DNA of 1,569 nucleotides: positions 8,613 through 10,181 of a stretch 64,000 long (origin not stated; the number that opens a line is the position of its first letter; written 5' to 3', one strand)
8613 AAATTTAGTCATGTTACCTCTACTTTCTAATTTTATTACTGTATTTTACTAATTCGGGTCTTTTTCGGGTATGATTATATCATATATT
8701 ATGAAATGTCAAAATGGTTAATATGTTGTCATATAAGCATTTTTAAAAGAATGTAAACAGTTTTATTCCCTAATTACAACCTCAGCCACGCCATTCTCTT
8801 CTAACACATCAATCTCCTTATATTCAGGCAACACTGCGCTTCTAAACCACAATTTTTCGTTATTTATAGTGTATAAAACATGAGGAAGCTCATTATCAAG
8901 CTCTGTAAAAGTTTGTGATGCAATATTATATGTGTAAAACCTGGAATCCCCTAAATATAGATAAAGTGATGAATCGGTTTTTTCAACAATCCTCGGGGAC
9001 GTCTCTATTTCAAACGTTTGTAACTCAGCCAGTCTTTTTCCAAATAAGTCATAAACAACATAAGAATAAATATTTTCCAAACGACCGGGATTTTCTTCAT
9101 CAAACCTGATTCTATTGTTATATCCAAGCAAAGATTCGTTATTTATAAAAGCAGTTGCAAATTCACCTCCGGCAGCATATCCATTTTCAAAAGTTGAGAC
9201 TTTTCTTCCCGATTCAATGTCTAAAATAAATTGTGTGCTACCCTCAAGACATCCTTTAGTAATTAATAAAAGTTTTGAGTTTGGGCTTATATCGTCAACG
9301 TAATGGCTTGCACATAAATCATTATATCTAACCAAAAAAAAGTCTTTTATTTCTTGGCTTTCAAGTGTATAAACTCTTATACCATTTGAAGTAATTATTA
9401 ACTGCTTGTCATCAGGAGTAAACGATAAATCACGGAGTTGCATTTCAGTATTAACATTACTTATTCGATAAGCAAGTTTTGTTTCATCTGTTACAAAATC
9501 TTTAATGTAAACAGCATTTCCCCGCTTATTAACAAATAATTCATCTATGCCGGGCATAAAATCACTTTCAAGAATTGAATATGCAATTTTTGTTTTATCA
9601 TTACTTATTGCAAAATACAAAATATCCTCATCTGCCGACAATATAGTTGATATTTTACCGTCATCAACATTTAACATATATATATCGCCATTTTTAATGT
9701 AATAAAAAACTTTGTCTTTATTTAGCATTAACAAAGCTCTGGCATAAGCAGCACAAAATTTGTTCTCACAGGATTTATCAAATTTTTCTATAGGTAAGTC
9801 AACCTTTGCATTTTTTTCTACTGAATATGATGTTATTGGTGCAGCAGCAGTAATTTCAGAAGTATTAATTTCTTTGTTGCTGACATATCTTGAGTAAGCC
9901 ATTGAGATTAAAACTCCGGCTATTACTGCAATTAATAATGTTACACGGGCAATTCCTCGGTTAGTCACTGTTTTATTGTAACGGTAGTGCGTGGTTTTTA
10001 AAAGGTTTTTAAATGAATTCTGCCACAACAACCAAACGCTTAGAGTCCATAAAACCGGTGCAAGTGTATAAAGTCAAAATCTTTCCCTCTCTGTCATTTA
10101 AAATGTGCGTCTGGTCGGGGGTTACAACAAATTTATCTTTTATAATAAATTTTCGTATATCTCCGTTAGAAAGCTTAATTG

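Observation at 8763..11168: Sortase with cognate LASTG-motif surface protein and beta-propeller protein in one operon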

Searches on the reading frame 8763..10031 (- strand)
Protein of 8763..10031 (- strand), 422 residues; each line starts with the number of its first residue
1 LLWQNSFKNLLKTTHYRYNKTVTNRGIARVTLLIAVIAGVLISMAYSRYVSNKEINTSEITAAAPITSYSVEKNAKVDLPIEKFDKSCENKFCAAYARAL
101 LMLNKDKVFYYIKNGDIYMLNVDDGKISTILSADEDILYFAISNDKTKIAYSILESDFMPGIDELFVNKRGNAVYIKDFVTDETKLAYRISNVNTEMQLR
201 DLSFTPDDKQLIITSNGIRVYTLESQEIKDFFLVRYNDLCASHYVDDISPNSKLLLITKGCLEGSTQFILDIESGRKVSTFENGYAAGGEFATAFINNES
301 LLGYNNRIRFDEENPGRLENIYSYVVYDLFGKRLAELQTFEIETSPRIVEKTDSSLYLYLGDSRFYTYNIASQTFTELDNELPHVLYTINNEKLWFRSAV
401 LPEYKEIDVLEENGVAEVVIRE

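Call 3: search_protein_families(library=pfam, proteins=[window:8763-10031:-], max_evalue=0.01)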
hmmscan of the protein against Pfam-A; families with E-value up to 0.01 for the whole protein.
window:8763-10031:- (422 aa): 0 families

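Call 4: search_protein_families(library=ncbifam, proteins=[window:8763-10031:-], max_evalue=0.01)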
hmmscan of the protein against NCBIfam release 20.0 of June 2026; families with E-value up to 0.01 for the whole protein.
window:8763-10031:- (422 aa): 0 families

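Call 13: find_homologous_proteins(query=window:8763-10031:-, max_evalue=0.001)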
Query window:8763-10031:- (422 aa): 2 proteins with E <= 0.001 among 8000 candidates.
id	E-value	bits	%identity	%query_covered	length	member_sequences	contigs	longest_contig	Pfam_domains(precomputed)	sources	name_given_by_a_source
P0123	1.0e-258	876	100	95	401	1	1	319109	-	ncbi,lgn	-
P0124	6.3e-88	314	40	95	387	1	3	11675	-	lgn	-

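Call 19: search_protein_representatives(protein=P0123)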
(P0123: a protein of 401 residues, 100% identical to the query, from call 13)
Query: 401 residues. Proteins with E-value up to 0.001 (for the whole library): 32; up to 1e-10: 21; up to 1e-30: 4. The best 32 are listed.
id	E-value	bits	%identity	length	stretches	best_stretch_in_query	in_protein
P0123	9.1e-260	877.5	100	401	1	1-401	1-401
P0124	9.9e-89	314.6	42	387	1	1-392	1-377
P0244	7.5e-34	134.0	30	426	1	14-387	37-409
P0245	3.9e-33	131.7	37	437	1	82-284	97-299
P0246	1.7e-30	123.0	34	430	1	83-333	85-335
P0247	1.1e-28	117.0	35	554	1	76-313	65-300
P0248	1.3e-28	116.8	31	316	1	67-288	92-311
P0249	1.4e-27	113.4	33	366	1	83-319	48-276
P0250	2.2e-27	112.7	34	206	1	77-268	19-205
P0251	4.2e-27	111.8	32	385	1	3-326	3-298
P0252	5.3e-24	101.6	26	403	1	8-292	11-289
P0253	5.4e-24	101.6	32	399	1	77-292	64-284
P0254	1.2e-21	93.9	30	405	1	71-287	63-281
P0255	4.5e-21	92.0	32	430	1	83-334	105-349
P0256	2.4e-20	89.6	25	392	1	9-359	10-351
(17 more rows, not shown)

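Call 38: predict_structure(alignment_id=A2)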
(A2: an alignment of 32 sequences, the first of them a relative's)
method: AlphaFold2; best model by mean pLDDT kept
length: 401 residues; sequences in the alignment: 32
mean_pLDDT: 85.0   pTM: 0.79
mean pLDDT of the five models: 85.0, 84.5, 84.2, 84.2, 84.1
residues with pLDDT >= 90: 216; 70-90: 121; 50-70: 38; < 50: 26
segments of 3 or more residues with pLDDT < 50: 38-50, 55-61
pLDDT, mean of each block of 10 residues (from residue 1): 74 96 88 50 43 44 74 79 83 93 93 95 96 84 73 98 97 91 98 97 98 87 96 96 92 97 81 96 90 85 96 95 75 85 86 83 84 85 87 61 68
secondary structure, 60 per line:
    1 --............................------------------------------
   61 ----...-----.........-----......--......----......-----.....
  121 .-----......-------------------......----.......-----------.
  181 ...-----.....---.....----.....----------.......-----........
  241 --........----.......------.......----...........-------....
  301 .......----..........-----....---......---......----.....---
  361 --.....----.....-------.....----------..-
elements in order: H3-30 E76-81 E87-92 E95-100 E105-110 E116-121 E127-132 E152-157 E162-168 E180-183 E189-193 E197-201 E206-210 E221-227 E233-240 E243-250 E255-261 E268-274 E279-289 E297-307 E312-321 E327-330 E334-339 E343-348 E353-357 E363-367 E372-376 E384-388

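Call 40: search_protein_families(library=pfam, alignment_id=A2, max_evalue=0.01)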
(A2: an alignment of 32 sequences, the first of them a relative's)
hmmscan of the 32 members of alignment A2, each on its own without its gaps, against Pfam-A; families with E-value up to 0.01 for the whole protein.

A. member 1, P0123 (401 aa): 0 families

B. families by the number of members that match (of 32 scanned): 9 families
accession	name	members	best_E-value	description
PF07676.18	PD40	2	0.0034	WD40-like Beta Propeller Repeat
PF10648.15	Gmad2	1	0.00013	Immunoglobulin-like domain of bacterial spore germination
PF23414.1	Beta-prop_EML_2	1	0.002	Echinoderm microtubule-associated protein second beta-propeller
PF12894.13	ANAPC4_WD40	1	0.0036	Anaphase-promoting complex subunit 4 WD40 domain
PF24814.1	WD40_Prp19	1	0.0043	Prp19 WD40 domain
PF24796.1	WDR55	1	0.0046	WDR55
PF24807.1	WD40_CDC20-Fz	1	0.0062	CDC20/Fizzy WD40 domain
PF18960.5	DUF5702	1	0.0075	Family of unknown function (DUF5702)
PF01436.27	NHL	1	0.0084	NHL repeat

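Call 44: fold_search(model_id=the predicted structure, library=pdb)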
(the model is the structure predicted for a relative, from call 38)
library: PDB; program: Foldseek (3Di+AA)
matches with E <= 10: 1583; with E <= 0.001: 1178
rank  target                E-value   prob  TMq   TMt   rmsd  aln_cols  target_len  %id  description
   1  9ijj_R                1.5e-09  1.00  0.43  0.39   8.0       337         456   11  In situ structure of the central apparatus in mouse sperm axoneme. (released 2025-06-04)
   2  9qfq_P                1.5e-09  1.00  0.32  0.22  16.8       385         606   14  Cryo-EM structure of the cofilactin barbed end bound by AIP1 (released 2025-10-08)
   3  7mx5_B                2.0e-09  1.00  0.38  0.38   8.9       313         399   15  Crystal structure of TolB from Acinetobacter baumannii (released 2021-05-26)
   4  4gm9_A                3.8e-09  1.00  0.41  0.51  10.0       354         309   13  Crystal structure of human WD repeat domain 5 with compound MM-401 (released 2014-02-19)
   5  1l0q_A                3.8e-09  1.00  0.34  0.34  10.7       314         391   17  Tandem YVTN beta-propeller and PKD domains from an archaeal surface layer protein (released 2002-11-06)
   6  7rmg_B                5.6e-09  1.00  0.40  0.48   9.5       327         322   12  Substance P bound to active human neurokinin 1 receptor in complex with miniGs/q70 (released 2021-11-03)
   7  9ode_B                7.5e-09  1.00  0.43  0.50   8.6       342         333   11  Structure of the MOR/Gi/Lofentanil Complex, Nucleotide Free (released 2026-03-04)
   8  4jml_A                8.3e-09  1.00  0.40  0.41   9.8       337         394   11  Crystal structure of the TolB(P201C)-ColicinE9 TBE peptide(A33C) complex. (released 2013-07-17)
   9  8hti_B                8.3e-09  1.00  0.43  0.51   8.7       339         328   11  Human Consensus Olfactory Receptor OR52c in Complex with Octanoic Acid (OCA) and G Protein (released 2023-12-20)
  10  8iq4_B                8.7e-09  1.00  0.41  0.48   9.6       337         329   12  Cryo-EM structure of Carboprost-bound prostaglandin-F2-alpha receptor-miniGq-Nb35 complex (released 2024-01-31)
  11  8gee_B                8.7e-09  1.00  0.40  0.46   9.6       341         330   13  CryoEM structure of beta-2-adrenergic receptor in complex with nucleotide-free Gs heterotrimer (#15 of 20) (released 2024-03-06)
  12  8fdt_B                9.2e-09  1.00  0.43  0.53  10.5       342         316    8  Engineered human dynein motor domain in the microtubule-unbound state with LIS1 complex in the buffer containing ATP-V (released 2023-06-21)
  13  6y7n_A                9.7e-09  1.00  0.44  0.53   6.8       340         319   11  The crystal structure of the eight-bladed symmetrical designer protein Tako8 in the presence of tellurotungstic Anders (released 2020-12-16)
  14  4cy1_B                1.0e-08  1.00  0.39  0.49  11.2       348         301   13  Crystal structure of the KANSL1-WDR5 complex. (released 2014-05-14)
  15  5c2v_B                1.1e-08  1.00  0.44  0.49   8.0       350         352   11  Kuenenia stuttgartiensis Hydrazine Synthase (released 2015-10-14)
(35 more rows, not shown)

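Call 68: find_encoding_contigs(protein=P0124, flank=8000, max_places=3)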
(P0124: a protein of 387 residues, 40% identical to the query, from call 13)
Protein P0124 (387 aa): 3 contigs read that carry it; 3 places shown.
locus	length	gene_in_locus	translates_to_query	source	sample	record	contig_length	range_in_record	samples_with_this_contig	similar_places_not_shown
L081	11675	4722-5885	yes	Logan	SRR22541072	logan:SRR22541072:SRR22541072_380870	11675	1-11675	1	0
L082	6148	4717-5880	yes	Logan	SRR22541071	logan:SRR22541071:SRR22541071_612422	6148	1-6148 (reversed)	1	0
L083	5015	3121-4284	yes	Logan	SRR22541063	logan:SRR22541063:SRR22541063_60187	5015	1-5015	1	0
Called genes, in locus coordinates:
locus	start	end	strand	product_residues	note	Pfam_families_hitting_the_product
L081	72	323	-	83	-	-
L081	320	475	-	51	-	-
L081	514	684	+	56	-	-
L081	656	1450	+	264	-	PF13354:Beta-lactamase2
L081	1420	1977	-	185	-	-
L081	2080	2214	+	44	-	-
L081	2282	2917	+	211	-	PF00483:NTP_transferase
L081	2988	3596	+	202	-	-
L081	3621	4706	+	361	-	PF07907:YibE_F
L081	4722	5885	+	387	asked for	-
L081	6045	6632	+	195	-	PF27148:Slr1353_N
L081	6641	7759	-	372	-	PF07478:Dala_Dala_lig_C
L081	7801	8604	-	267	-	-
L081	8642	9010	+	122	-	PF00903:Glyoxalase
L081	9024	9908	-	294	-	PF13354:Beta-lactamase2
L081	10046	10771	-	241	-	PF00970:FAD_binding_6, PF08030:NAD_binding_6 (faint), PF26733:03009_C (faint), PF00175:NAD_binding_1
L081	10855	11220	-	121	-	-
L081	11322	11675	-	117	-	?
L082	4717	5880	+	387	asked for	-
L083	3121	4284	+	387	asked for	-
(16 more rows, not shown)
